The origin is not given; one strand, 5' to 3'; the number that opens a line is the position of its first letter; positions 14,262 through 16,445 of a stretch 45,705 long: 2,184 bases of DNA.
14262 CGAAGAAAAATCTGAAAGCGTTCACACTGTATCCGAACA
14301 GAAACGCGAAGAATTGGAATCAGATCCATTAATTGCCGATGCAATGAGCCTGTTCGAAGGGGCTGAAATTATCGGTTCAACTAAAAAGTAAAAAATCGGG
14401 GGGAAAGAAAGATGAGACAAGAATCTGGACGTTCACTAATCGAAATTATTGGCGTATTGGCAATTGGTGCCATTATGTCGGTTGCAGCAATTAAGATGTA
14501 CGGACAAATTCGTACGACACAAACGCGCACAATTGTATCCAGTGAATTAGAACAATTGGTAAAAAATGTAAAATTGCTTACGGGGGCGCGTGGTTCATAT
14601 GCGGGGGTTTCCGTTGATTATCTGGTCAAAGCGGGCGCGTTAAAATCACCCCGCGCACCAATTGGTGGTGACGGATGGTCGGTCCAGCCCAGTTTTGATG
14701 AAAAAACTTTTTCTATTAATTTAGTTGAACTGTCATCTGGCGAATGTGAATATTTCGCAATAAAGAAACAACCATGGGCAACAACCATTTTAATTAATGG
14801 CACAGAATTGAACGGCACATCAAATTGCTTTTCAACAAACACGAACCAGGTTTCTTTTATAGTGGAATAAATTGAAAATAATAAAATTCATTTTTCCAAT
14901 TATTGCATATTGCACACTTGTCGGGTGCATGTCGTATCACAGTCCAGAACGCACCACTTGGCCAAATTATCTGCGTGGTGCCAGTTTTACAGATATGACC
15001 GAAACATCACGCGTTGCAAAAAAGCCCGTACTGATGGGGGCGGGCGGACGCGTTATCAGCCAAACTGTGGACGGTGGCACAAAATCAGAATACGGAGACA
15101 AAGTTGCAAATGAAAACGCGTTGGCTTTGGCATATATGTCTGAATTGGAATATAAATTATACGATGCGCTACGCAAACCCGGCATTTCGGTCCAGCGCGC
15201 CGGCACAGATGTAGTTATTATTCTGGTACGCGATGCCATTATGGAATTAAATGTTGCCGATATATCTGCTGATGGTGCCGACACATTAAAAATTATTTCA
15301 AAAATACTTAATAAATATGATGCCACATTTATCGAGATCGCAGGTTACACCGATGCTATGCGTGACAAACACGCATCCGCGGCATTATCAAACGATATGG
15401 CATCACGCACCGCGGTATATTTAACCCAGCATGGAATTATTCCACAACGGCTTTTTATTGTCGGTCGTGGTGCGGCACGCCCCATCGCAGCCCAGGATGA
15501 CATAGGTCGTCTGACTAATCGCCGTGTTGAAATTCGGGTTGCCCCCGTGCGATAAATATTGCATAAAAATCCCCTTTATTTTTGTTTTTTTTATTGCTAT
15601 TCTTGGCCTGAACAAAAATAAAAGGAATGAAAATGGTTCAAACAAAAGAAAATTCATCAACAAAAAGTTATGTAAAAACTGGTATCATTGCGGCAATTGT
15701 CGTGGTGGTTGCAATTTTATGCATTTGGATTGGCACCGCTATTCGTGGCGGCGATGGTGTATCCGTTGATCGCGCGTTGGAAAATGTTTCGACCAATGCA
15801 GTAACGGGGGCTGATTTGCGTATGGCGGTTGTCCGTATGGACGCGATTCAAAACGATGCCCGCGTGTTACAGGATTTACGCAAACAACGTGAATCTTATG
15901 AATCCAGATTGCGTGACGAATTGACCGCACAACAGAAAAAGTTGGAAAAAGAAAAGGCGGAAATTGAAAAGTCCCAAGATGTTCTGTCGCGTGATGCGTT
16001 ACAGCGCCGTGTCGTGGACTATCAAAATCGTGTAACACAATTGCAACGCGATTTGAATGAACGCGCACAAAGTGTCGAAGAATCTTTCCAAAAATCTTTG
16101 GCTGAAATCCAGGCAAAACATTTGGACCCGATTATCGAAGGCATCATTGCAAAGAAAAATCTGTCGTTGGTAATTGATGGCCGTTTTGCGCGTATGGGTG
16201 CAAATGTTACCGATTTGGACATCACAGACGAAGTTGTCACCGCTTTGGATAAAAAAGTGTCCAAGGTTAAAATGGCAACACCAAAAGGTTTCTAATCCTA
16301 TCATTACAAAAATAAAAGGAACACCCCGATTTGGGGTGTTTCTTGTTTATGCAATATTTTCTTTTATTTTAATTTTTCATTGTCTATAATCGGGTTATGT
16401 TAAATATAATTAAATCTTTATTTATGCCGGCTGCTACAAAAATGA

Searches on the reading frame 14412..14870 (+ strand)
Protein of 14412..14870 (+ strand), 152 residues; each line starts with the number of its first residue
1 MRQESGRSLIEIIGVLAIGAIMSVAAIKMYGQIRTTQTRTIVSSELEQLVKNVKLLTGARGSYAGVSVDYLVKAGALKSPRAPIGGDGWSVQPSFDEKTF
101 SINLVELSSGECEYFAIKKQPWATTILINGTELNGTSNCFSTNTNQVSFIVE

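Call 3: search_protein_families(library=pfam, proteins=[window:14412-14870:+], max_evalue=1)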
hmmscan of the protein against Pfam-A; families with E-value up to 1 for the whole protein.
window:14412-14870:+ (152 aa): 3 families
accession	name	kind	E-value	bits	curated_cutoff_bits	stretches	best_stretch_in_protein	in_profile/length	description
PF07963.17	N_methyl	-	0.0076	16.2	21.2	1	1-27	1-27/27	Prokaryotic N-terminal methylation motif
PF08805.16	PilS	-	0.027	14.9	22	0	42-76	7-41/138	PilS N terminal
PF21889.1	TPR1-like_2nd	-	0.15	12.8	27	1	9-57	76-122/125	TPR1-like, CTLH-containing domain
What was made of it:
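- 14412..14870 (+): PilS-like type IV(b) pilin, 152 aa: MRQESG|RSLIE N-terminus, two invariant Cys. Candidate major subunit of the filament. N_methyl E 0.0076 and PilS E 0.027, both below cut-off: call 3.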

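Call 4: search_protein_families(library=ncbifam, proteins=[window:14412-14870:+], max_evalue=1)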
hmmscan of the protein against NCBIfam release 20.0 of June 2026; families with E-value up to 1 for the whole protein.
window:14412-14870:+ (152 aa): 2 families
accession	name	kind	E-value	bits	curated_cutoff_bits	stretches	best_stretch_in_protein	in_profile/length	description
NF007848.0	PRK10557.1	equivalog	0.012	15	120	1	3-52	9-58/192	prepilin peptidase-dependent protein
TIGR01711.1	gspJ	equivalog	0.22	11.3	64.85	1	6-51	2-48/192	type II secretion system minor pseudopilin GspJ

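Call 92: search_solved_structures(query=A8, max_evalue=10, show_alignments=2)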
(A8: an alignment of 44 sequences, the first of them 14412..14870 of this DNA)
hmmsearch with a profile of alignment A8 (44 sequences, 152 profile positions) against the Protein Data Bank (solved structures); distinct sequences matched with E-value up to 10: 7.
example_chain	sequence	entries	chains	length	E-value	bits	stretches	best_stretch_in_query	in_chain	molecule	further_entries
9egp_A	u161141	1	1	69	0.0038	20.3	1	2-54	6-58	Geopilin domain 1 protein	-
8uhf_A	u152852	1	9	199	0.018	18.1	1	8-124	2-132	Toxin co-regulated pilin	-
7tgg_A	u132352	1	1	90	0.12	15.4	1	2-50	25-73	Geopilin domain 1 protein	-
8tob_GA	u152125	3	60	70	0.68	12.9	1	9-44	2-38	Fimbrial protein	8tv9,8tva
9laa_A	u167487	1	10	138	0.77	12.8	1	2-32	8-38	Type IV pilin protein PilA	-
2m7g_A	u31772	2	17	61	0.78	12.7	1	9-50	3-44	Geopilin domain 1 protein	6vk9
9lab_B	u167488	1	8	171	1.6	11.7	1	1-33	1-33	MSHA major pilin subunit MshA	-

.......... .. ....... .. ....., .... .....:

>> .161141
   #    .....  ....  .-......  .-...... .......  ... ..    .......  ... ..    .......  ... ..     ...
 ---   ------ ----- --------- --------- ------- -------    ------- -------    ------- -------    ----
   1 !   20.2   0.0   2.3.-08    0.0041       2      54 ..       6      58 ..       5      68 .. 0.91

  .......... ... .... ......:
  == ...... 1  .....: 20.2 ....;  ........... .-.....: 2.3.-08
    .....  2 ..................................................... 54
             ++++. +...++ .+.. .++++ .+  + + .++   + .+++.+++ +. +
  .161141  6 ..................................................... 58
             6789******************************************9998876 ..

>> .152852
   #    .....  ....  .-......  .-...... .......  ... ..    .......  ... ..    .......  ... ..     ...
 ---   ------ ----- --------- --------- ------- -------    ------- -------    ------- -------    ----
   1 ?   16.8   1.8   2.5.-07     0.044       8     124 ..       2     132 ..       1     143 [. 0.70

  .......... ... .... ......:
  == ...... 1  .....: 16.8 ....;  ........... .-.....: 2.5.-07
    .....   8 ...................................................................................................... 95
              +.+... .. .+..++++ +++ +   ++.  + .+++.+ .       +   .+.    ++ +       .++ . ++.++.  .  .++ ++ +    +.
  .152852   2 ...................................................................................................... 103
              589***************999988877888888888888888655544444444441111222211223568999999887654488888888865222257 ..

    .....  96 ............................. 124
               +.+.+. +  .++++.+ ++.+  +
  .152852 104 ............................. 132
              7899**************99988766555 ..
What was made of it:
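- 14412..14870 (+): PDB profile hits are all pilins (Geopilin 0.0038, TcpA 0.018): call 92.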

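Call 108: search_protein_families(library=pfam, alignment_id=A8, max_evalue=0.1)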
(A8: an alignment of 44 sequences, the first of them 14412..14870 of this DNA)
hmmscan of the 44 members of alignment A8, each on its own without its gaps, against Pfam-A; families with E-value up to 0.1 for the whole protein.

A. member 1, window:14412-14870:+ (152 aa): 2 families
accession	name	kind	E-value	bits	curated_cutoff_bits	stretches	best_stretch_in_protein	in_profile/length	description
PF07963.17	N_methyl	-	0.0076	16.2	21.2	1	1-27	1-27/27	Prokaryotic N-terminal methylation motif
PF08805.16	PilS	-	0.027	14.9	22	0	42-76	7-41/138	PilS N terminal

B. families by the number of members that match (of 44 scanned): 8 families
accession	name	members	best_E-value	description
PF08805.16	PilS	33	4.8e-05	PilS N terminal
PF07963.17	N_methyl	30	0.0013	Prokaryotic N-terminal methylation motif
PF04588.18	HIG_1_N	2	0.016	Hypoxia induced protein conserved region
PF17296.8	ArenaCapSnatch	1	0.047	Arenavirus cap snatching domain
PF09527.15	ATPase_gene1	1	0.062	Putative F0F1-ATPase subunit Ca2+/Mg2+ transporter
PF23134.2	TRIP4_3rd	1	0.087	TRIP4, third domain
PF12495.13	Vip3A_N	1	0.089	Vegetative insecticide protein 3A N terminal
PF23904.1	DUF7246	1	0.091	Domain of unknown function (DUF7246)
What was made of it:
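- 14412..14870 (+): Of 44 orthologues, 33 hit Pfam PilS (best 4.8e-5) and 30 hit N_methyl: call 108.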

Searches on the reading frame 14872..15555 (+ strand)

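Call 3: search_protein_families(library=pfam, proteins=[window:14872-15555:+], max_evalue=1)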
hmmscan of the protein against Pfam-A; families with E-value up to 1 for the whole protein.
window:14872-15555:+ (227 aa): 1 family
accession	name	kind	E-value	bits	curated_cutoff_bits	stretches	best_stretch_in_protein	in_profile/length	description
PF00691.25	OmpA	-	3.6e-12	46.9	27.2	1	129-211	7-91/98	OmpA family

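Call 4: search_protein_families(library=ncbifam, proteins=[window:14872-15555:+], max_evalue=1)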
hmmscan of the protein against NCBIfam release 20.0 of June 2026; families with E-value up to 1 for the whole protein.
window:14872-15555:+ (227 aa): 32 families (the best 25 are shown)
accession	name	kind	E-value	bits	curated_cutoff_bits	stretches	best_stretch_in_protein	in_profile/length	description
NF053611.1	YiaD_Gzip_OmpA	equivalog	3.9e-27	95.3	175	1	46-223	23-206/206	YiaD family glycine zipper/OmpA-like lipoprotein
NF007804.1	PRK10510.1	equivalog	6e-21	74.8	307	1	87-226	79-219/219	OmpA family lipoprotein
NF053612.1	anchor_PA1041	equivalog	2.8e-15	56.9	250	1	103-223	110-235/236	PA1041 family peptidoglycan-binding anchor lipoprotein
NF006541.1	PRK09038.1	equivalog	4e-13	49.6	283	1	87-223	108-248/253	flagellar motor protein MotD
TIGR03350.1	type_VI_ompA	equivalog_domain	5.3e-13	49.1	139.8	1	95-223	5-137/137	type VI secretion system protein TssL, long form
NF053585.1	OMP_LP_YfiB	equivalog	5.3e-12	45.9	128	1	121-223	57-160/163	outer membrane lipoprotein YfiB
NF045787.1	OmpABordt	equivalog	9.6e-11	41.7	200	1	115-223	80-189/194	outer membrane protein OmpA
NF006285.1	PRK08457.1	equivalog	2e-10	40.9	250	1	97-222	99-229/253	flagellar motor protein MotB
NF006508.0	PRK08944.1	subfamily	3.1e-10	39.8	259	1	68-223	126-287/304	MotB family protein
NF038224.1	OmpA_like_CmpA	equivalog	3.9e-10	39.7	300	1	41-223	30-214/233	C-OmpA-like family protein CmpA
NF053613.1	OMP_toxin_LptF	equivalog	7.5e-10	38.9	400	1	117-223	138-245/256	lipotoxin F family OmpA-related lipoprotein LptF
NF005999.0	PRK08126.1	subfamily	9.8e-10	37.8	571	1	153-224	355-431/432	hypothetical protein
NF053607.1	CHU_0125_OmpA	equivalog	2.3e-08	33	620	1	116-223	527-636/639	CHU_0125 family OmpA-like outer membrane integrity protein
NF047620.1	FlgprotMotYVib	equivalog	2.5e-08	33.9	400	1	140-222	182-265/271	flagellar protein MotY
NF005444.0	PRK07033.1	equivalog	2.6e-08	33.3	520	1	82-223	276-421/438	DotU family type VI secretion system protein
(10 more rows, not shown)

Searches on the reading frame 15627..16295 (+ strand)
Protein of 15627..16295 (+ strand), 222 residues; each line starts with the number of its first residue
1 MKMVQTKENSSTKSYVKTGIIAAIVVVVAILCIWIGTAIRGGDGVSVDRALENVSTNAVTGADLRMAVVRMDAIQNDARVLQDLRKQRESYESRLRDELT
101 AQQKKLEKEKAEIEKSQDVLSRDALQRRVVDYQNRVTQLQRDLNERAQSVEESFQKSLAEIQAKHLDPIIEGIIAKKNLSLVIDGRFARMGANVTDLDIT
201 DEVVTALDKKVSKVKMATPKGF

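Call 22: search_protein_families(library=pfam, proteins=[window:15627-16295:+], max_evalue=0.01)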
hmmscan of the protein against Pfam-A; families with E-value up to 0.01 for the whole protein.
window:15627-16295:+ (222 aa): 4 families
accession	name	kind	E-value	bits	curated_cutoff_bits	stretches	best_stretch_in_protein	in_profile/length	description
PF03938.19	OmpH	-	2e-15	57.7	32.4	1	66-207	2-141/141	Outer membrane protein (OmpH-like)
PF02601.20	Exonuc_VII_L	-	0.0031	17.5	35.9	1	63-163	168-264/315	Exonuclease VII, large subunit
PF19829.4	DUF6310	-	0.0036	17.8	27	1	47-111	23-89/126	Family of unknown function (DUF6310)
PF03961.19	FapA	-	0.0079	16.3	31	1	71-162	149-227/272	Flagellar Assembly Protein A beta solenoid domain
